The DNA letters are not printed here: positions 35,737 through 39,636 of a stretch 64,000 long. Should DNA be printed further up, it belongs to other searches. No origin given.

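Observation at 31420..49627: Possible system: beta-oxidation locus wrapped around a riboswitch-gated electron conduit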

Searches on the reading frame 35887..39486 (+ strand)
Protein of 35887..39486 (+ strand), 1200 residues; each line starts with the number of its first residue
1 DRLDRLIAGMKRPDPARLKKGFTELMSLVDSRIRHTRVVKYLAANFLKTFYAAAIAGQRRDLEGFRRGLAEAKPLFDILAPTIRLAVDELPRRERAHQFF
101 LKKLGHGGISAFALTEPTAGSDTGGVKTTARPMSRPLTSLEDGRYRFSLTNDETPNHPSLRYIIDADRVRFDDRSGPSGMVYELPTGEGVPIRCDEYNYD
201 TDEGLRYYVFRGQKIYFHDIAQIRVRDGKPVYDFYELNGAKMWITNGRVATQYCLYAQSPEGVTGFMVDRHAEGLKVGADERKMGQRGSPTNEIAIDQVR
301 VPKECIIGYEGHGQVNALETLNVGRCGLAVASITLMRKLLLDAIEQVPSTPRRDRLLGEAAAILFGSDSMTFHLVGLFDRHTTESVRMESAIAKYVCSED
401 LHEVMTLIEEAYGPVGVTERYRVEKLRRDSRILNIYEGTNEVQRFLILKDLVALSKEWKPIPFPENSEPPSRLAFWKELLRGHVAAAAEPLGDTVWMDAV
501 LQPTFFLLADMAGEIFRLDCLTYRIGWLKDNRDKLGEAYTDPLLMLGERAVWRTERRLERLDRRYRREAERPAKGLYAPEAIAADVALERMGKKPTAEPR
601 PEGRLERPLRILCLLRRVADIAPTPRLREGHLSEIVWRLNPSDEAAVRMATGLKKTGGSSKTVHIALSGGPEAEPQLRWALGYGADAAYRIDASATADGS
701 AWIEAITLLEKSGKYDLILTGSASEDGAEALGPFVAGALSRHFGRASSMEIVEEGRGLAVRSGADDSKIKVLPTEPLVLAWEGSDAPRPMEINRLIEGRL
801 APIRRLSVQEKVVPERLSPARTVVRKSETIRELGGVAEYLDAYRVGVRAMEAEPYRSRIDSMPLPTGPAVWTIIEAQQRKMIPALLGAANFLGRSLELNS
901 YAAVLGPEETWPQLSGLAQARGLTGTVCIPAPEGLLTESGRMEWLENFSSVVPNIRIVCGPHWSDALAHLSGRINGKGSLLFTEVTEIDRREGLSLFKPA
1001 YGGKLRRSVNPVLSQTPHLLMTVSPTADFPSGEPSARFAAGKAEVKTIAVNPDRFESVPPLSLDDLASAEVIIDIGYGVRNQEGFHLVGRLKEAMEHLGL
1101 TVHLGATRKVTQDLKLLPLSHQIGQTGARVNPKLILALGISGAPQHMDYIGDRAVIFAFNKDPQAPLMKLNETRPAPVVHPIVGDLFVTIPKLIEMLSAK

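Call 73: search_protein_representatives(protein=window:35887-39486:+)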
Query: 1200 residues. Proteins with E-value up to 0.001 (for the whole library): 15583; up to 1e-10: 3387; up to 1e-30: 146. The best 150 are listed.
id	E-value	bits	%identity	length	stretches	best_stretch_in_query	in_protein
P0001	0.0e+00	1104.5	48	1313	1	1-1197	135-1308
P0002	0.0e+00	1079.7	47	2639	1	2-1198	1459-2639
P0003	1.3e-287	973.8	45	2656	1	3-1197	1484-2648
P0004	5.4e-269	912.1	43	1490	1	1-1198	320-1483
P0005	5.4e-268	908.8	62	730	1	2-693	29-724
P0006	1.4e-255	867.7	72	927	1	2-530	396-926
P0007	6.2e-238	809.3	48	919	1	267-1197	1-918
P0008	8.3e-190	649.9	45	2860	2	1-741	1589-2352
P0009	2.0e-188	645.3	40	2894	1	1-1197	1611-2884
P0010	1.2e-187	642.7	43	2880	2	1-808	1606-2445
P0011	3.4e-179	614.7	38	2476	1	4-1195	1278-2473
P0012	1.5e-169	582.7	44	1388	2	10-723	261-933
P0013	1.2e-166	573.1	41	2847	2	2-806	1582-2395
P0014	1.3e-166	573.0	40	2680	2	45-865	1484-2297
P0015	8.3e-166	570.4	58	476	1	726-1198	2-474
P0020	7.3e-160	550.7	37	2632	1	1-1194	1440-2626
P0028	1.2e-146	506.9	35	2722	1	16-1196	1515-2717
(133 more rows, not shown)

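Call 74: find_encoding_contigs(protein=P0002, flank=10000, max_places=4)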
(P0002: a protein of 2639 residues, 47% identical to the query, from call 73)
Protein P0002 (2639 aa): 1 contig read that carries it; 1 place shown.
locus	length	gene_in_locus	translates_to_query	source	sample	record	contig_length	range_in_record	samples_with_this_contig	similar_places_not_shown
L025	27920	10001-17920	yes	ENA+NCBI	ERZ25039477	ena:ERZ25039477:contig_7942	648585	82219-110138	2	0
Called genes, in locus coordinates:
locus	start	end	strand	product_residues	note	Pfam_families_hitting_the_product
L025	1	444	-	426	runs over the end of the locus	PF03453:MoeA_N, PF00994:MoCF_biosynth, PF03454:MoeA_C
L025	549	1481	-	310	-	PF00890:FAD_binding_2, PF01266:DAO (weak), PF01494:FAD_binding_3 (weak), PF01946:Thi4 (weak), PF07992:Pyr_redox_2, PF12831:FAD_oxidored (weak), PF13450:NAD_binding_8 (weak), PF13738:Pyr_redox_3, +3 more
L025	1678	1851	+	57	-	-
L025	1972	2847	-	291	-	PF01590:GAF, PF13185:GAF_2, PF00990:GGDEF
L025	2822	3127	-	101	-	-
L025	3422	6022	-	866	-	PF02861:Clp_N, PF23569:NBD_SMAX1, PF00004:AAA, PF17871:AAA_lid_9, PF00004:AAA, PF07724:AAA_2, PF07728:AAA_5, PF10431:ClpB_D2-small, +11 more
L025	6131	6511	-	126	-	PF00376:MerR, PF12728:HTH_17 (faint), PF13411:MerR_1, PF13591:MerR_2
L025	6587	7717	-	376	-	PF00226:DnaJ, PF01556:DnaJ_C, PF15777:Anti-TRAP (faint), PF00684:DnaJ_CXXCXGXG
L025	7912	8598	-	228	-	-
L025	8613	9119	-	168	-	-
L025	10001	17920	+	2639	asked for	PF01134:GIDA (weak), PF01266:DAO (faint), PF01946:Thi4 (weak), PF07992:Pyr_redox_2 (weak), PF12831:FAD_oxidored (weak), PF02770:Acyl-CoA_dh_M, PF00441:Acyl-CoA_dh_1, PF00766:ETF_alpha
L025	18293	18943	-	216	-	PF07603:Lcl_C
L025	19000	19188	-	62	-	-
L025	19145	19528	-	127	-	PF01022:HTH_5, PF12840:HTH_20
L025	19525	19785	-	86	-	-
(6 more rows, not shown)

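Call 75: find_encoding_contigs(protein=P0003, flank=10000, max_places=3)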
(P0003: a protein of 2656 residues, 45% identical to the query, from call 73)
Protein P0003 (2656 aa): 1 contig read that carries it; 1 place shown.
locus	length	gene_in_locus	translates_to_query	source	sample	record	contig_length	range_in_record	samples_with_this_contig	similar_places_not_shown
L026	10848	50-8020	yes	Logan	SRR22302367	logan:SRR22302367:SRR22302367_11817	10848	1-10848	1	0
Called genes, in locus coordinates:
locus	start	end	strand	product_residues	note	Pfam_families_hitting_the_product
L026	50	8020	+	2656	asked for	PF00890:FAD_binding_2 (weak), PF01266:DAO (faint), PF07992:Pyr_redox_2 (weak), PF12831:FAD_oxidored, PF02770:Acyl-CoA_dh_M, PF00441:Acyl-CoA_dh_1, PF01012:ETF, PF00766:ETF_alpha, +2 more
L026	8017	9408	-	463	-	PF00342:PGI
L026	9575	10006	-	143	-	-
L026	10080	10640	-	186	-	PF02433:FixO, PF00034:Cytochrom_C (weak)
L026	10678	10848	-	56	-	?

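Call 76: find_encoding_contigs(protein=P0009, flank=10000, max_places=3)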
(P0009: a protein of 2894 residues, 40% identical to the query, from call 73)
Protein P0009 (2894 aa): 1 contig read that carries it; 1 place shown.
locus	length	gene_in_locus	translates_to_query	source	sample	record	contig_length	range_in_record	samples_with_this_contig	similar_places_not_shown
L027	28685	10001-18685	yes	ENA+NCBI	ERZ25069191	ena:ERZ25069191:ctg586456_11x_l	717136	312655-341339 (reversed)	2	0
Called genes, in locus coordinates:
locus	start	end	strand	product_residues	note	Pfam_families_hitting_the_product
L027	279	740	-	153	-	PF14907:NTP_transf_5 (weak)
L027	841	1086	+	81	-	-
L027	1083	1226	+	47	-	-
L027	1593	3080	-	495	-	PF00884:Sulfatase, PF01663:Phosphodiest (weak), PF16347:SGSH_C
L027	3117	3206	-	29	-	-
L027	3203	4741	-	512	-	PF02129:Peptidase_S15, PF08530:PepX_C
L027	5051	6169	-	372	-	PF00730:HhH-GPD, PF14815:NUDIX_4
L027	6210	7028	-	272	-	PF00753:Lactamase_B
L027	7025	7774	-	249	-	PF02826:2-Hacid_dh_C (faint), PF03807:F420_oxidored (weak), PF02153:PDH_N, PF26213:TYRAAT1_C (faint)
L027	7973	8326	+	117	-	PF04237:YjbR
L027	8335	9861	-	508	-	PF07969:Amidohydro_3, PF01979:Amidohydro_1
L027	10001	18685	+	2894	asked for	PF01946:Thi4 (weak), PF07992:Pyr_redox_2 (weak), PF12831:FAD_oxidored, PF02770:Acyl-CoA_dh_M, PF00441:Acyl-CoA_dh_1, PF01012:ETF, PF00766:ETF_alpha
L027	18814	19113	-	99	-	-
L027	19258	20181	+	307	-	-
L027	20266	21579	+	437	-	PF00155:Aminotran_1_2 (faint), PF00266:Aminotran_5, PF01053:Cys_Met_Meta_PP (faint), PF01041:DegT_DnrJ_EryC1 (faint)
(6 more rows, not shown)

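Call 77: find_encoding_contigs(protein=P0020, flank=10000, max_places=3)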
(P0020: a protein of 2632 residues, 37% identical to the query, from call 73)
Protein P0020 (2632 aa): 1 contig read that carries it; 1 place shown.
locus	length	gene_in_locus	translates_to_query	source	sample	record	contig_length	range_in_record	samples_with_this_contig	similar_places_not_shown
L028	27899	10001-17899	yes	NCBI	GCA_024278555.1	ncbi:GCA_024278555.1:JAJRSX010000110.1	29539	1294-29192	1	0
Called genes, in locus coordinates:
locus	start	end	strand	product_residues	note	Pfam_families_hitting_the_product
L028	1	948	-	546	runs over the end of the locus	PF07660:STN (weak), PF07655:Secretin_N_2, PF00263:Secretin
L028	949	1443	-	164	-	-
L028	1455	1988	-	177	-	-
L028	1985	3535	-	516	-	-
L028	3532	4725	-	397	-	PF28597:T2SSF_N, PF00482:T2SSF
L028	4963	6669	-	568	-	PF05157:MshEN, PF00437:T2SSE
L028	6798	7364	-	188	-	PF08334:T2SSG (faint), PF22434:PilW_C (weak)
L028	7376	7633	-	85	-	-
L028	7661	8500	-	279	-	PF08668:HDOD, PF01966:HD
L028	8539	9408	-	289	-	-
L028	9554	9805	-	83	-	-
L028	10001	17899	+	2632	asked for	PF01494:FAD_binding_3 (weak), PF01946:Thi4 (weak), PF07992:Pyr_redox_2 (weak), PF12831:FAD_oxidored (weak), PF13450:NAD_binding_8 (weak), PF02770:Acyl-CoA_dh_M, PF00441:Acyl-CoA_dh_1, PF00766:ETF_alpha, +1 more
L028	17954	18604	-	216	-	-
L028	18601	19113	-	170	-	PF02310:B12-binding (weak)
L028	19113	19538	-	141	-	PF13473:Cupredoxin_1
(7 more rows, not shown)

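Call 78: find_encoding_contigs(protein=P0008, flank=10000, max_places=3)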
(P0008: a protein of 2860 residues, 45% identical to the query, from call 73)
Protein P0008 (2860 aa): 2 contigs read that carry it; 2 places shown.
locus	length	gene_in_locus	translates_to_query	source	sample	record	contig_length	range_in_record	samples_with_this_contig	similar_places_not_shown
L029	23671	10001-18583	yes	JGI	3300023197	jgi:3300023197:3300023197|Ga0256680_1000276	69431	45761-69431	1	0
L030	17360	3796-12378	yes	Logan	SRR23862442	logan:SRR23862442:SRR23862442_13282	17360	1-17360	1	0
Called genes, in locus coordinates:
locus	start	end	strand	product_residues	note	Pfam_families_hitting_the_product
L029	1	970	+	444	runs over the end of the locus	PF00817:IMS, PF11799:IMS_C, PF13438:DUF4113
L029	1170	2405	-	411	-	-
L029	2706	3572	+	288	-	PF00140:Sigma70_r1_2, PF04542:Sigma70_r2, PF04539:Sigma70_r3 (faint), PF04545:Sigma70_r4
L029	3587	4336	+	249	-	PF00902:TatC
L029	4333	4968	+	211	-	PF00117:GATase, PF07722:Peptidase_C26 (weak)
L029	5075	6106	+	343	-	PF00579:tRNA-synt_1b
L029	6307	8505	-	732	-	PF07719:TPR_2 (faint), PF13174:TPR_6 (faint), PF13428:TPR_14 (faint), PF14559:TPR_19 (faint), PF00515:TPR_1 (faint), PF13431:TPR_17 (faint), PF13371:TPR_9 (weak), PF13432:TPR_16 (weak)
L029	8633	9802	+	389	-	PF06439:3keto-disac_hyd, PF19763:DUF6250 (faint), PF20407:DUF1583_N (faint), PF06439:3keto-disac_hyd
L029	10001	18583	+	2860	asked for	PF00890:FAD_binding_2 (faint), PF01266:DAO (faint), PF01946:Thi4 (weak), PF12831:FAD_oxidored (weak), PF02770:Acyl-CoA_dh_M, PF00441:Acyl-CoA_dh_1, PF01012:ETF, PF00766:ETF_alpha, +2 more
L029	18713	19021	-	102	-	-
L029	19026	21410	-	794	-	PF01839:FG-GAP (faint), PF13517:FG-GAP_3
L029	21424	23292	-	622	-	PF11832:DUF3352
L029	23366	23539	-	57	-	-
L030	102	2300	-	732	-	PF07719:TPR_2 (faint), PF13174:TPR_6 (faint), PF13428:TPR_14 (faint), PF14559:TPR_19 (faint), PF00515:TPR_1 (faint), PF13431:TPR_17 (faint), PF13371:TPR_9 (weak), PF13432:TPR_16 (weak)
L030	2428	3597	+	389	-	PF06439:3keto-disac_hyd, PF19763:DUF6250 (faint), PF20407:DUF1583_N (faint), PF06439:3keto-disac_hyd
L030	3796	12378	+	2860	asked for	PF00890:FAD_binding_2 (faint), PF01266:DAO (faint), PF01946:Thi4 (weak), PF12831:FAD_oxidored (weak), PF02770:Acyl-CoA_dh_M, PF00441:Acyl-CoA_dh_1, PF01012:ETF, PF00766:ETF_alpha, +2 more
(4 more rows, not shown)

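Call 79: find_encoding_contigs(protein=P0011, flank=10000, max_places=3)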
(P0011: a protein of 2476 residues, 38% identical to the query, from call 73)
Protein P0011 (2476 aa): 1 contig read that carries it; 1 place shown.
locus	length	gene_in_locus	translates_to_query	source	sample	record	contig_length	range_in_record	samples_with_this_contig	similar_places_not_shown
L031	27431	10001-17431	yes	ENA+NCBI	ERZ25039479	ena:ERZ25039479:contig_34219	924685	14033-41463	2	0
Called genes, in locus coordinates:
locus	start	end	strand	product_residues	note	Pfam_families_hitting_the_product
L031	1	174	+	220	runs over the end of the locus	PF11897:DUF3417 (weak)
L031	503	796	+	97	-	-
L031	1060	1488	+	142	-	-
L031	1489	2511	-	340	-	PF13646:HEAT_2 (weak)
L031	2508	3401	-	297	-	PF00763:THF_DHG_CYH, PF02882:THF_DHG_CYH_C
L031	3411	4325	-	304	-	PF06347:SH3_4 (weak), PF08239:SH3_3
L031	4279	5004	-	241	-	PF01479:S4, PF00849:PseudoU_synth_2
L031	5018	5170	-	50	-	-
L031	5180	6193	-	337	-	PF13424:TPR_12 (weak), PF13432:TPR_16, PF13371:TPR_9 (weak), PF14559:TPR_19, PF13432:TPR_16, PF13424:TPR_12, PF00515:TPR_1, PF13414:TPR_11, +21 more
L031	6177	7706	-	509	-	PF03091:CutA1, PF03130:HEAT_PBS (faint), PF13646:HEAT_2, PF13098:Thioredoxin_2, PF13899:Thioredoxin_7, PF00085:Thioredoxin (weak), PF13174:TPR_6 (faint)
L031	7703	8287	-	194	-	PF12710:HAD (weak), PF00702:Hydrolase, PF13419:HAD_2, PF13242:Hydrolase_like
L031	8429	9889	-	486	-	PF13598:DUF4139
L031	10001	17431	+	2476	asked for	PF00890:FAD_binding_2 (weak), PF01494:FAD_binding_3 (weak), PF01946:Thi4, PF12831:FAD_oxidored, PF02770:Acyl-CoA_dh_M, PF00441:Acyl-CoA_dh_1, PF01012:ETF, PF00766:ETF_alpha, +5 more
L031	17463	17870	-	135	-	-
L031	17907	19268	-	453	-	PF16868:NMT1_3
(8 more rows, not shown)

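Call 80: find_encoding_contigs(protein=P0028, flank=10000, max_places=3)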
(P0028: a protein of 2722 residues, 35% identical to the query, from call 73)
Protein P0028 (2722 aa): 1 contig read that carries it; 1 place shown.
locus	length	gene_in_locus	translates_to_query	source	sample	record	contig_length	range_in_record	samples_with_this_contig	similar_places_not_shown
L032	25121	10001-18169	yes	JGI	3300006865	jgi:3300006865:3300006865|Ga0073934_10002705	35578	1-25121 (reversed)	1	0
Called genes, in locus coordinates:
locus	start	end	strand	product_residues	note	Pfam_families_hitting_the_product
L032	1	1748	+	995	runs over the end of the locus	PF01436:NHL (faint), PF23500:DUF7133, PF13442:Cytochrome_CBB3 (faint), PF13646:HEAT_2 (faint), PF00034:Cytochrom_C (weak)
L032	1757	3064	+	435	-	-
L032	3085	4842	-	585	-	PF00578:AhpC-TSA, PF08534:Redoxin, PF13442:Cytochrome_CBB3 (weak)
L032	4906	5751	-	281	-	PF13650:Asp_protease_2, PF13975:gag-asp_proteas, PF00595:PDZ, PF13180:PDZ_2, PF17820:PDZ_6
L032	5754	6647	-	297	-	PF13650:Asp_protease_2, PF13975:gag-asp_proteas (weak), PF00595:PDZ (weak), PF13180:PDZ_2, PF17820:PDZ_6 (weak)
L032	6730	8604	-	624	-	PF00578:AhpC-TSA, PF08534:Redoxin, PF13905:Thioredoxin_8 (faint), PF03712:Cu2_monoox_C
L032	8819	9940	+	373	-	PF00226:DnaJ, PF01556:DnaJ_C, PF15777:Anti-TRAP (faint), PF00684:DnaJ_CXXCXGXG, PF27439:DnaJ_C_2 (faint)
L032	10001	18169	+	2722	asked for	PF00890:FAD_binding_2 (weak), PF01266:DAO, PF01946:Thi4 (weak), PF12831:FAD_oxidored, PF13450:NAD_binding_8 (weak), PF02770:Acyl-CoA_dh_M, PF00441:Acyl-CoA_dh_1, PF00766:ETF_alpha, +3 more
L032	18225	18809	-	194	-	-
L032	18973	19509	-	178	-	-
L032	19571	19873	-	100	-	-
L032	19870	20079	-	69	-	-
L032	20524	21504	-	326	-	PF00579:tRNA-synt_1b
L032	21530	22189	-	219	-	PF02163:Peptidase_M50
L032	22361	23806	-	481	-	PF02985:HEAT (faint), PF13646:HEAT_2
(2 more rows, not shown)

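Call 81: find_encoding_contigs(protein=P0014, flank=10000, max_places=3)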
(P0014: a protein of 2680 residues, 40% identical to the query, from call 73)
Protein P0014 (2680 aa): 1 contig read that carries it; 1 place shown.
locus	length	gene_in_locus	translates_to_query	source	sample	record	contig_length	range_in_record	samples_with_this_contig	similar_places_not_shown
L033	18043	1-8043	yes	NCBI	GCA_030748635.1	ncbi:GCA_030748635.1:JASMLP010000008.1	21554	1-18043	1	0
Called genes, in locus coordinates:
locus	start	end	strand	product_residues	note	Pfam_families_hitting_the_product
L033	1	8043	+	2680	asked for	PF02771:Acyl-CoA_dh_N, PF02770:Acyl-CoA_dh_M, PF00441:Acyl-CoA_dh_1, PF00766:ETF_alpha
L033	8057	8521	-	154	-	PF13690:CheX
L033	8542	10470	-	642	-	PF02518:HATPase_c, PF00204:DNA_gyraseB, PF01751:Toprim, PF00986:DNA_gyraseB_C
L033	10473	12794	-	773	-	PF00521:DNA_topoisoIV, PF03989:DNA_gyraseA_C (weak)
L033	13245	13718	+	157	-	-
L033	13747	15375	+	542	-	PF06418:CTP_synth_N, PF00117:GATase, PF07722:Peptidase_C26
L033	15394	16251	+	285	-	PF08668:HDOD, PF01966:HD (weak)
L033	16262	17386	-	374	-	PF01590:GAF, PF13185:GAF_2, PF13492:GAF_3 (weak), PF00990:GGDEF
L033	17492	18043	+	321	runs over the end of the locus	PF02729:OTCace_N, PF00185:OTCace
